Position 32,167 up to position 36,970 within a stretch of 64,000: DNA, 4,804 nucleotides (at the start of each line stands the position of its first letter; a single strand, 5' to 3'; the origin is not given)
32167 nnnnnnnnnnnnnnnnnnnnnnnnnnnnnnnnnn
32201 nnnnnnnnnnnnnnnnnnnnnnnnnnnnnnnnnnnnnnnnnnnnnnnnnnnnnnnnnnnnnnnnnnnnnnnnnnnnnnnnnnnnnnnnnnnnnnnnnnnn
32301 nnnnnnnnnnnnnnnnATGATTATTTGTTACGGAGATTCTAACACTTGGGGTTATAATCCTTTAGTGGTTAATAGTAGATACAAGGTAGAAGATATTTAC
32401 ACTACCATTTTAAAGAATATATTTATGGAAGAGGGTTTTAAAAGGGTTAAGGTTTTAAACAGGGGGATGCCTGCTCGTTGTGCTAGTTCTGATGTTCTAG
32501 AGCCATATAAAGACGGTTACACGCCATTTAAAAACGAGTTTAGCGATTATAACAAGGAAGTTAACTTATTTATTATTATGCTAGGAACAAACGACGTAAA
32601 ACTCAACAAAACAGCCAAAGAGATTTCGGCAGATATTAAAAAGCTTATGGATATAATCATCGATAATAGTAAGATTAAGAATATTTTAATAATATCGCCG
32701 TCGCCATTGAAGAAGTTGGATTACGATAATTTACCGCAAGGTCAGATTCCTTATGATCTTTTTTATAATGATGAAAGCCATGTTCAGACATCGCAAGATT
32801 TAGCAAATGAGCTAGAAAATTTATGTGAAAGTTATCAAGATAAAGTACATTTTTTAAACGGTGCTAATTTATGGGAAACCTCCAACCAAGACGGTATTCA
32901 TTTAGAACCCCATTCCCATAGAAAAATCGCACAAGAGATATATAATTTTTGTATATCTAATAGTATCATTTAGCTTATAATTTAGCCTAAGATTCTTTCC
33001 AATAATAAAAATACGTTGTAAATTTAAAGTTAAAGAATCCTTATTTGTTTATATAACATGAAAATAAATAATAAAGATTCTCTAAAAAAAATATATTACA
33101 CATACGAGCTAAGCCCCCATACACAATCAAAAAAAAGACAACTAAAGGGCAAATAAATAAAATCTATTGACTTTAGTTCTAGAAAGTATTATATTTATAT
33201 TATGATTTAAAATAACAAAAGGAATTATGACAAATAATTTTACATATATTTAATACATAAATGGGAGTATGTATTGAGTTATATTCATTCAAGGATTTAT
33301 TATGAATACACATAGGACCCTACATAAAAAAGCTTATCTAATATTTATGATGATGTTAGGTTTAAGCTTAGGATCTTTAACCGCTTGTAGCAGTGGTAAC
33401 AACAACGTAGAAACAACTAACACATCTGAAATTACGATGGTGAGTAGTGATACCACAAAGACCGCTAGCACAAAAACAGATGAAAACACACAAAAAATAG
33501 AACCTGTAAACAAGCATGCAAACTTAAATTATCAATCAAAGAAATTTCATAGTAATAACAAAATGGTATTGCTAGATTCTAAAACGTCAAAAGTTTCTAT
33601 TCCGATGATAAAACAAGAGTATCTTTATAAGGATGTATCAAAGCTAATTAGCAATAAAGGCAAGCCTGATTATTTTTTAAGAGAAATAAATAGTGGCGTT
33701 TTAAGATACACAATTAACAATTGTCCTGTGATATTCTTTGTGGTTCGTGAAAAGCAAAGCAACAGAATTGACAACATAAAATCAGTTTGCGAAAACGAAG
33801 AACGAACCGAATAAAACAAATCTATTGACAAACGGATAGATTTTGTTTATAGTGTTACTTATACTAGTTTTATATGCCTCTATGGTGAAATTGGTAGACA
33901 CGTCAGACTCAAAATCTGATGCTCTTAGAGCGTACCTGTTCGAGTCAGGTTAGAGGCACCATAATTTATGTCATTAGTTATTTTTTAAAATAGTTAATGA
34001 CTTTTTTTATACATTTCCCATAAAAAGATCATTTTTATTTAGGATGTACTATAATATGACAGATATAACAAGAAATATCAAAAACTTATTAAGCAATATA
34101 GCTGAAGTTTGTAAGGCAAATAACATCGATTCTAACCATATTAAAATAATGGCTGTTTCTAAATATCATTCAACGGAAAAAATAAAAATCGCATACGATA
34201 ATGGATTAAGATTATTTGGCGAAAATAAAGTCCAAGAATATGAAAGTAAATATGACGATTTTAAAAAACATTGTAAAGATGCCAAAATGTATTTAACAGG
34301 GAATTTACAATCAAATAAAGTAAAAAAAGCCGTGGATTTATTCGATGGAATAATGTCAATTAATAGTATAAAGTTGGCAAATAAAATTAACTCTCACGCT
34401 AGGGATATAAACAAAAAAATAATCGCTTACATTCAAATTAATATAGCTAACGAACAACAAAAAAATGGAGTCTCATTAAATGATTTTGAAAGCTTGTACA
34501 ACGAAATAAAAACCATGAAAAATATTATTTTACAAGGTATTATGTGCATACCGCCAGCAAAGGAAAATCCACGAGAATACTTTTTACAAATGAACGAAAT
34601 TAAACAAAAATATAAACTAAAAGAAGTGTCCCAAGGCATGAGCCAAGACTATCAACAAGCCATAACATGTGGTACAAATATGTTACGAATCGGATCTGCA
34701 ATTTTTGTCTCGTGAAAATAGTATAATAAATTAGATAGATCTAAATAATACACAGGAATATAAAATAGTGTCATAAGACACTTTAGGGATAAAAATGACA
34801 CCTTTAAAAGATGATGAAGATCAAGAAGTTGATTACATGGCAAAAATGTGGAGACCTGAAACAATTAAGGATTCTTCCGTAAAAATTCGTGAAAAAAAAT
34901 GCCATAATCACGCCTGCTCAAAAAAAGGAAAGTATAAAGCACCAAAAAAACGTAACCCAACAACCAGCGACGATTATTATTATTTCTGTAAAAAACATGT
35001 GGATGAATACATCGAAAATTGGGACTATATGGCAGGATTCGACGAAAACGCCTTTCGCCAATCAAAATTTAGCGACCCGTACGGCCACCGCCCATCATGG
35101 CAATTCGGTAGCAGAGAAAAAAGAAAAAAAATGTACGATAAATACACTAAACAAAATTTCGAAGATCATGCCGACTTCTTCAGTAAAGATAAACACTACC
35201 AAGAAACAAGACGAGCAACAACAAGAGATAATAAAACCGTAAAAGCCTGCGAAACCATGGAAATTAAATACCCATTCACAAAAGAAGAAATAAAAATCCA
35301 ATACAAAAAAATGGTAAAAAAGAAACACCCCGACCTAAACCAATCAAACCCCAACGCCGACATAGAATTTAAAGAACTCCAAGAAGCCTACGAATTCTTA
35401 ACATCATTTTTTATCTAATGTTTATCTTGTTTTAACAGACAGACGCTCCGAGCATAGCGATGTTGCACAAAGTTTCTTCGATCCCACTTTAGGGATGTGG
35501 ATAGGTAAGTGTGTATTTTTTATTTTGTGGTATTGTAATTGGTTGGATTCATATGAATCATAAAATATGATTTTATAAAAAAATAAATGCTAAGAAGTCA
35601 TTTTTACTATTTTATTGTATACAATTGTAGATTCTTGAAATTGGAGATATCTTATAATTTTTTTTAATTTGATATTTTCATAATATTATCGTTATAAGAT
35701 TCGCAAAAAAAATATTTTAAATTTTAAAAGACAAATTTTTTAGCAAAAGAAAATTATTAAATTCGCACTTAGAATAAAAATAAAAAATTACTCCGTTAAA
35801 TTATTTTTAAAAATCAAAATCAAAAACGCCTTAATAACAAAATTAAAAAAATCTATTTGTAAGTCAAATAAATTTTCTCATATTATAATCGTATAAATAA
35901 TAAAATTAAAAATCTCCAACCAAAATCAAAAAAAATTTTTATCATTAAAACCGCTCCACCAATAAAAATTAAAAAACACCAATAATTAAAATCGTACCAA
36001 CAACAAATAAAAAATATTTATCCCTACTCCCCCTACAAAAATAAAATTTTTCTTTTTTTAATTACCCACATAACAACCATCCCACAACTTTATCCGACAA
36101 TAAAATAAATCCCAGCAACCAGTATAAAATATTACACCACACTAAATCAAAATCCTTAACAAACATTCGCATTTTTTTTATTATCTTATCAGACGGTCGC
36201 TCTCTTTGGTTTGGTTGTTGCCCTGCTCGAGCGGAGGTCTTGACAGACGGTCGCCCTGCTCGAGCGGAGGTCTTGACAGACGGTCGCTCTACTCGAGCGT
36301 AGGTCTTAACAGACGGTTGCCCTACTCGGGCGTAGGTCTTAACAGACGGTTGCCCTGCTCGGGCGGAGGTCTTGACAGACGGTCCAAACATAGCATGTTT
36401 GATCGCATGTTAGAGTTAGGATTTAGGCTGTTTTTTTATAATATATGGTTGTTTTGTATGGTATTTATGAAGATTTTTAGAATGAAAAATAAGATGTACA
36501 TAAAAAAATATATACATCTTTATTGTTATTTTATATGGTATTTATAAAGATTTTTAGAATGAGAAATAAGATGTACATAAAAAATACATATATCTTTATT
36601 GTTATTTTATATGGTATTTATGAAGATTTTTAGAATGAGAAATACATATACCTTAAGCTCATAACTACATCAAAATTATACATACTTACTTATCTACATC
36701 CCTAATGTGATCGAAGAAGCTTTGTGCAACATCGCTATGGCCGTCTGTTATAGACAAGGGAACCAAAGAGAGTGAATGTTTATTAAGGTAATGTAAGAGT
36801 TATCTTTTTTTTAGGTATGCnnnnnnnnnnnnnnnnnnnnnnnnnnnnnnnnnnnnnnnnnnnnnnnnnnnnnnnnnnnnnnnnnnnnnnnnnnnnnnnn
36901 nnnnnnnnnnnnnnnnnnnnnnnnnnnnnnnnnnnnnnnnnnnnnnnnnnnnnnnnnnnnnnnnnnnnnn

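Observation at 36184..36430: Dispersed repeat family with core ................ at 12 or more loci, tandemly amplified here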

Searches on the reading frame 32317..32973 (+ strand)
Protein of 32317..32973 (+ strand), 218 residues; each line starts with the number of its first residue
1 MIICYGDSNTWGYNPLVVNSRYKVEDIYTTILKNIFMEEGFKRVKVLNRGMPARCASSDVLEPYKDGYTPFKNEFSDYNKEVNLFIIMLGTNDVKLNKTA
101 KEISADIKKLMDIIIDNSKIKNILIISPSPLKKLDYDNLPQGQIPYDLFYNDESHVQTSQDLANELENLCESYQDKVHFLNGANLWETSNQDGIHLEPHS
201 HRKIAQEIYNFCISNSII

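Call 27: search_protein_families(library=pfam, proteins=[window:32317-32973:+], max_evalue=0.00001)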
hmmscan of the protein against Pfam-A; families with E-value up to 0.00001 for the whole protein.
window:32317-32973:+ (218 aa): 2 families
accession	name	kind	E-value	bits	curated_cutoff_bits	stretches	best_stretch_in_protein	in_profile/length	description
PF00657.28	Lipase_GDSL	-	4.9e-12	46.9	23.6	1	2-208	1-208/208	GDSL-like Lipase/Acylhydrolase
PF13472.12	Lipase_GDSL_2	-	1.2e-10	42.6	32.9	1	4-202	1-177/178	GDSL-like Lipase/Acylhydrolase family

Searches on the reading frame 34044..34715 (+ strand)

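Call 28: search_protein_families(library=pfam, proteins=[window:34044-34715:+], max_evalue=0.00001)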
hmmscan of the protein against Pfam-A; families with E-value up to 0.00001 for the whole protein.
window:34044-34715:+ (223 aa): 1 family
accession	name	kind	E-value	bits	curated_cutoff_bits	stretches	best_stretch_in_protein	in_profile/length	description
PF01168.26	Ala_racemase_N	-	1.7e-15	57.8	24.1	1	17-221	8-216/220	Alanine racemase, N-terminal domain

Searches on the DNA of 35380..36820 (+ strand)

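Call 35: search_rna_families(source=window, start=35380, end=36820, threshold=evalue, max_evalue=5)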
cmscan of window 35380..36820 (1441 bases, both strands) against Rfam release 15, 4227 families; matches with E-value up to 5: 1.
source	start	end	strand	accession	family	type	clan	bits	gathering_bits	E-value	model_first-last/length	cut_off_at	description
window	36180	36227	-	RF00382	DnaX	Cis-reg; frameshift_element;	-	14.1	35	4.4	1-65/65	no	DnaX ribosomal frameshifting element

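Call 54: search_dna_similar(query=window:36150-36440:+, collection=plasmids, mode=distant, max_evalue=0.01, max_rows=10)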
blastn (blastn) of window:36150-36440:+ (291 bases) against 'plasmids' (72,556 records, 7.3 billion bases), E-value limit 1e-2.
No match.
